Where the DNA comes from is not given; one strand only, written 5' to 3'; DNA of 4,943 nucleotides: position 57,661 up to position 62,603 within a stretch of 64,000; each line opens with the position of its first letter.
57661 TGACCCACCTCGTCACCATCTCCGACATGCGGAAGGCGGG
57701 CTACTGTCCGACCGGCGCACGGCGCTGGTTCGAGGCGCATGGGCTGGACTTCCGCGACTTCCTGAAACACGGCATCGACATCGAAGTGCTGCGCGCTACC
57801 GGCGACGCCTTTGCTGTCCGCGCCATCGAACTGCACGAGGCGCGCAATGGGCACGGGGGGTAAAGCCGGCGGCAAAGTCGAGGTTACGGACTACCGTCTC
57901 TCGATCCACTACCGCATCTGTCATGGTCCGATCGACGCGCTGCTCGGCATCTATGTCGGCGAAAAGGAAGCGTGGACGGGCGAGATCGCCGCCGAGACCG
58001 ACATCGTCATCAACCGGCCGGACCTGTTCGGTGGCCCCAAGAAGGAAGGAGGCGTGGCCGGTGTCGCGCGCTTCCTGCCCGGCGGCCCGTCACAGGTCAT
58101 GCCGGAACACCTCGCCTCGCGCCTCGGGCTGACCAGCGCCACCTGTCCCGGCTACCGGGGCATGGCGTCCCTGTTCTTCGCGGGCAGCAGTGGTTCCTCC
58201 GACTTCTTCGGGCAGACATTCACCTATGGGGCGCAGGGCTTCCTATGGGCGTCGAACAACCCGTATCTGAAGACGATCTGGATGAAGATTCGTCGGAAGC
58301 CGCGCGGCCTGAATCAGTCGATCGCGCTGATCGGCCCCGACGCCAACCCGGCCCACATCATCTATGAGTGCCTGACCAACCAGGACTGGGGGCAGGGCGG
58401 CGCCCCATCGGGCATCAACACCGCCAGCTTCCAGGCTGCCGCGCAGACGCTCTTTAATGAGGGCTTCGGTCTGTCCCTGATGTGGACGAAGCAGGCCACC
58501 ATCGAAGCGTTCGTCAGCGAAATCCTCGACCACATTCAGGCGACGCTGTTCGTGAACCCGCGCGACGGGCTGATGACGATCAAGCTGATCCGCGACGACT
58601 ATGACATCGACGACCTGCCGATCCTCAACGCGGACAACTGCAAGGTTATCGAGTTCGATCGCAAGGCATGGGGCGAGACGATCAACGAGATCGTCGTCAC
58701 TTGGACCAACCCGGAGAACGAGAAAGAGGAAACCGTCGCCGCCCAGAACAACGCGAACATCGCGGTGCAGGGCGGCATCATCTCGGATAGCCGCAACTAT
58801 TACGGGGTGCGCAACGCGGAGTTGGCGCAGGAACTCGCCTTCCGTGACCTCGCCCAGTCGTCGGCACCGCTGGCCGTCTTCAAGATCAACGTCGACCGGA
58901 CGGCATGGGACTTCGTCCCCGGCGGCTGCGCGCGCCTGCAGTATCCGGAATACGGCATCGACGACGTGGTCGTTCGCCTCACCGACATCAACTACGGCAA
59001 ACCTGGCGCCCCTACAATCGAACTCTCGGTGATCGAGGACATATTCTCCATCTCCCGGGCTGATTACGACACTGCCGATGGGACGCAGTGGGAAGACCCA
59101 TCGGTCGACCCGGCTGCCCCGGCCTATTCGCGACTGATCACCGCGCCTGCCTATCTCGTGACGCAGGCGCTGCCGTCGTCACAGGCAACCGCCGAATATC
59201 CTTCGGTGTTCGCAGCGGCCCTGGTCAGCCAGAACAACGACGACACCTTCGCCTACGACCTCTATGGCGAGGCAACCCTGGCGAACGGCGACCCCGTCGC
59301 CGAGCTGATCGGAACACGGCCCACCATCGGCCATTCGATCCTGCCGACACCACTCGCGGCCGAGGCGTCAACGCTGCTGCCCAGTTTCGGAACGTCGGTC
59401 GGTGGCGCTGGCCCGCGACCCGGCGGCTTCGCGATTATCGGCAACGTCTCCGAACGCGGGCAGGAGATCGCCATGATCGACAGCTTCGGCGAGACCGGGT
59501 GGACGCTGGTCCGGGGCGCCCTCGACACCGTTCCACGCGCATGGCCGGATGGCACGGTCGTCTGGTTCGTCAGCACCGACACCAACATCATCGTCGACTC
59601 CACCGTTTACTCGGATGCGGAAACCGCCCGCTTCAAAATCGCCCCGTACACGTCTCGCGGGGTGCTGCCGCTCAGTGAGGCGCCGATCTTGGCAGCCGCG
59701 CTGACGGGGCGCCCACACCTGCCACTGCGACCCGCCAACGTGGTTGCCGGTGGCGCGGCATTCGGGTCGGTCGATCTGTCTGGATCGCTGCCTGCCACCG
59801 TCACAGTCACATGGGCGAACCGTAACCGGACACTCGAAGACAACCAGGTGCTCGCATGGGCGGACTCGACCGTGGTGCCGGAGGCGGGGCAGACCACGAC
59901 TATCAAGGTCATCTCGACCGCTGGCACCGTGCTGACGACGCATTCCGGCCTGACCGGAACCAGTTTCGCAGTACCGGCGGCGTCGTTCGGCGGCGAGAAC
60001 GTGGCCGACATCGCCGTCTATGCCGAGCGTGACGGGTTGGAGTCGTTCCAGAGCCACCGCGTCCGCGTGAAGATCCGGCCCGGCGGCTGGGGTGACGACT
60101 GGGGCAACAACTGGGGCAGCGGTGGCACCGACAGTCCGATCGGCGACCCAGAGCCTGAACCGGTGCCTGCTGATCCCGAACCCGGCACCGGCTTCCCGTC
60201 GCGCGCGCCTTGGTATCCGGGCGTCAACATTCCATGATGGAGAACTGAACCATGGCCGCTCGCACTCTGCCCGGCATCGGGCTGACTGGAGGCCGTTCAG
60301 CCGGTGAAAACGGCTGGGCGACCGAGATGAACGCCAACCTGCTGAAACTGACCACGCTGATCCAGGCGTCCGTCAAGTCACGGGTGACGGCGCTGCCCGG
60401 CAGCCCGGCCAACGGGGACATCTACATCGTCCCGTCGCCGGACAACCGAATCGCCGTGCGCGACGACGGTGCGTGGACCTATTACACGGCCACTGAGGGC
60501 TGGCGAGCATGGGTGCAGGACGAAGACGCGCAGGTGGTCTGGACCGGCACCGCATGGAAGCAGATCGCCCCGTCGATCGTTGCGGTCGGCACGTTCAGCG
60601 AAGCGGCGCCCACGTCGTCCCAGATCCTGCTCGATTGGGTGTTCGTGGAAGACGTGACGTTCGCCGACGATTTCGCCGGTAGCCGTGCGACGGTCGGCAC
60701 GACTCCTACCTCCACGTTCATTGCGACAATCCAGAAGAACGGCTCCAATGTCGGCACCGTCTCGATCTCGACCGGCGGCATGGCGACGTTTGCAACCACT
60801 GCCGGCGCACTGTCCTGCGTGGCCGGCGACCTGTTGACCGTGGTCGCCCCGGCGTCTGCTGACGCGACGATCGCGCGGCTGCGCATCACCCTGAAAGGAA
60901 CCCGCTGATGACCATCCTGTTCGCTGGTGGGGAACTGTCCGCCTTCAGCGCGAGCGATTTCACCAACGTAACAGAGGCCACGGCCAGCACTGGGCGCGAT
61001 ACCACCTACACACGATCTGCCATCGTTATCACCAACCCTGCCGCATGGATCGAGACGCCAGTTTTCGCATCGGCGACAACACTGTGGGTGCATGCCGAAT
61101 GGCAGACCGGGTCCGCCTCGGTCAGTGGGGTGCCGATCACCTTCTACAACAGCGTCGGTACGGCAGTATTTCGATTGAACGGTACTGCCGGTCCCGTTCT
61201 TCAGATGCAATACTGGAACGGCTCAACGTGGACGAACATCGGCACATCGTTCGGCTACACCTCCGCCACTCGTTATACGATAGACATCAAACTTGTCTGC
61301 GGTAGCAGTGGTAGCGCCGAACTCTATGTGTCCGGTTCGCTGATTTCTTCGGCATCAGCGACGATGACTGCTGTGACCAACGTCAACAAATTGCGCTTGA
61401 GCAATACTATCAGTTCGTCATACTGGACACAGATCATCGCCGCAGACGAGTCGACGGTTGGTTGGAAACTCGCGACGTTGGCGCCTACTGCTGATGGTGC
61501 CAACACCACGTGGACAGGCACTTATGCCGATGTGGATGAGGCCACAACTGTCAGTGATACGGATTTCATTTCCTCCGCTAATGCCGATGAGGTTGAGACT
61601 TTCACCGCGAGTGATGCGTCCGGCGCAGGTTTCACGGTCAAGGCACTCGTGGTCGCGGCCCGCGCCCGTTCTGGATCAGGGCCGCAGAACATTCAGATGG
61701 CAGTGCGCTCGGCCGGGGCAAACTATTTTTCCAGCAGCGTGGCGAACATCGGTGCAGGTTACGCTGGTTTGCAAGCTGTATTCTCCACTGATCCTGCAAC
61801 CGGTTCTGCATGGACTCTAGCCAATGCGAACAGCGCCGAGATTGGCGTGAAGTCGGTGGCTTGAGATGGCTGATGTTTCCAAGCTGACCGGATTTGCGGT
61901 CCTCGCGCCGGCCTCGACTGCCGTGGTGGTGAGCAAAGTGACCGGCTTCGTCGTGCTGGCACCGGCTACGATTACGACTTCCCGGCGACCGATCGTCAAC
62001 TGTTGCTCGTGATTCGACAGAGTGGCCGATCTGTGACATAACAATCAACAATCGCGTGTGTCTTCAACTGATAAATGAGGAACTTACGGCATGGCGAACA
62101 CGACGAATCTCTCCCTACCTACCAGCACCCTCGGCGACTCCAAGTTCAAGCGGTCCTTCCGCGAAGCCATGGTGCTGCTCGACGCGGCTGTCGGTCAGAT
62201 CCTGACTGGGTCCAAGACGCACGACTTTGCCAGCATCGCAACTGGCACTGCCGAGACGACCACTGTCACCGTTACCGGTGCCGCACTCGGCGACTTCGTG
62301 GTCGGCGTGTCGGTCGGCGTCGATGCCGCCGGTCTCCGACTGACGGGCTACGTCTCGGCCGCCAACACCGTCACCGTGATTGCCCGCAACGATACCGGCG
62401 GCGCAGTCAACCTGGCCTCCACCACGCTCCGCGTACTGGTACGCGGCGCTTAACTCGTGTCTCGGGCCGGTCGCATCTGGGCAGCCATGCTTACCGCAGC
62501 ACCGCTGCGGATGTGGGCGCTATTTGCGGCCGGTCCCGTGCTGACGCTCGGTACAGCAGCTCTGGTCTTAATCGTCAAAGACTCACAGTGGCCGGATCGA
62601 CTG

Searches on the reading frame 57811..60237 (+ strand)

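Call 11: search_protein_families(library=pfam, proteins=[window:57811-60237:+], max_evalue=0.01)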
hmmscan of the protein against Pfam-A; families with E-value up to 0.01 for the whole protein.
window:57811-60237:+ (808 aa): 1 family
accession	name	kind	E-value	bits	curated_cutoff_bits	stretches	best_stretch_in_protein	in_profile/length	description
PF13550.12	Phage-tail_3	-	2.9e-12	47.2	23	1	227-393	2-162/164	Putative phage tail protein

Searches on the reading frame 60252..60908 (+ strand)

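Call 45: search_protein_families(library=pfam, proteins=[window:60252-60908:+], max_evalue=0.05)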
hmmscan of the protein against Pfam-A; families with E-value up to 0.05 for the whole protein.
window:60252-60908:+ (218 aa): 1 family
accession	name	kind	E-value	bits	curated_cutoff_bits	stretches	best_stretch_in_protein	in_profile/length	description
PF10983.13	DUF2793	-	1.5e-15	57.3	27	1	27-103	2-87/87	Protein of unknown function (DUF2793)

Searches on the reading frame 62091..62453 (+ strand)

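Call 45: search_protein_families(library=pfam, proteins=[window:62091-62453:+], max_evalue=0.05)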
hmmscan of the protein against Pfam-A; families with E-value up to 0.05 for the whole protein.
window:62091-62453:+ (120 aa): 1 family
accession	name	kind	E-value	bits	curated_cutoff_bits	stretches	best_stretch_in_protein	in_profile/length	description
PF24592.1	DUF7616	-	0.038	14.4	27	1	73-99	5-31/56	Family of unknown function (DUF7616)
